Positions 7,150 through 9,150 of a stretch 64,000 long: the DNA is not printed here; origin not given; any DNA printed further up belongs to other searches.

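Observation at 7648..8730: Dikinase module with glucan-water-dikinase-like domain order (phosphohistidine swivel, then PPDK_N nucleotide-binding) embedded in the giant protein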

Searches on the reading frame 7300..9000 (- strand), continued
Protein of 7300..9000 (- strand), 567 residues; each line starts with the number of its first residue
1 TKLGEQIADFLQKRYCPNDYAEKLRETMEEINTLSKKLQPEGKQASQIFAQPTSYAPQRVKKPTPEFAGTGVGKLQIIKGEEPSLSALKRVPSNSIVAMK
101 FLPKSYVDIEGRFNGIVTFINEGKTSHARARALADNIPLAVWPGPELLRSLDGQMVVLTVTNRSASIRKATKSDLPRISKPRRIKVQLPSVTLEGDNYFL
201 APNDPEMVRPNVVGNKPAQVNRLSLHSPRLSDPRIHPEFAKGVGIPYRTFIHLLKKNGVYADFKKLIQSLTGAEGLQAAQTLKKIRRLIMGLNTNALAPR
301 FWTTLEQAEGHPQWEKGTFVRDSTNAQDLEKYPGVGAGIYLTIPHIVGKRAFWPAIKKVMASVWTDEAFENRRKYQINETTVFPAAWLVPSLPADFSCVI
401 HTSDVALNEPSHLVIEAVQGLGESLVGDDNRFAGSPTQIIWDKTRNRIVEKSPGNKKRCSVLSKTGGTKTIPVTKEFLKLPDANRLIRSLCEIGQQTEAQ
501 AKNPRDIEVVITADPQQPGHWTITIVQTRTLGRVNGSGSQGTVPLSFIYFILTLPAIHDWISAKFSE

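Call 80: find_encoding_contigs(protein=P0155, flank=8000, max_places=2)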
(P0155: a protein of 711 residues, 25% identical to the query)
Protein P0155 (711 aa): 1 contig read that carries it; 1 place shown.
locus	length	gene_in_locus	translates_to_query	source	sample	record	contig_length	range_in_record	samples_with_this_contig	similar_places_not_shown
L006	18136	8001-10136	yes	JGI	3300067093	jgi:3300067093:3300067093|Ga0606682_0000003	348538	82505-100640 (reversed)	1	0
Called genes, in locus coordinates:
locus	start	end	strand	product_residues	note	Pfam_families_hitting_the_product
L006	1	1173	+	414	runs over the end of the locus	PF00902:TatC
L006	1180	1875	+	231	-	-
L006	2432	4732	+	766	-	PF13385:Laminin_G_3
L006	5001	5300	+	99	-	-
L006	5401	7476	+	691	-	PF04851:ResIII, PF00270:DEAD, PF00271:Helicase_C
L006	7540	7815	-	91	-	-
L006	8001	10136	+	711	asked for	PF01326:PPDK_N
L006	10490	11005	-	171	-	-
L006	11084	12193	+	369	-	PF00155:Aminotran_1_2, PF12897:Asp_aminotransf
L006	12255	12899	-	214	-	PF14021:TNT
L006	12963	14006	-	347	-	PF12229:PG_binding_4, PF03734:YkuD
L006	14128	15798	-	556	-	PF02310:B12-binding, PF04055:Radical_SAM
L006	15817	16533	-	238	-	PF01325:Fe_dep_repress, PF12802:MarR_2 (weak), PF02742:Fe_dep_repr_C, PF04023:FeoA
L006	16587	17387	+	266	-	PF00106:adh_short, PF01370:Epimerase (weak), PF08659:KR, PF13561:adh_short_C2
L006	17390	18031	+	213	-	PF25087:GMPPB_C (faint), PF25084:LbH_EIF2B (weak), PF00132:Hexapep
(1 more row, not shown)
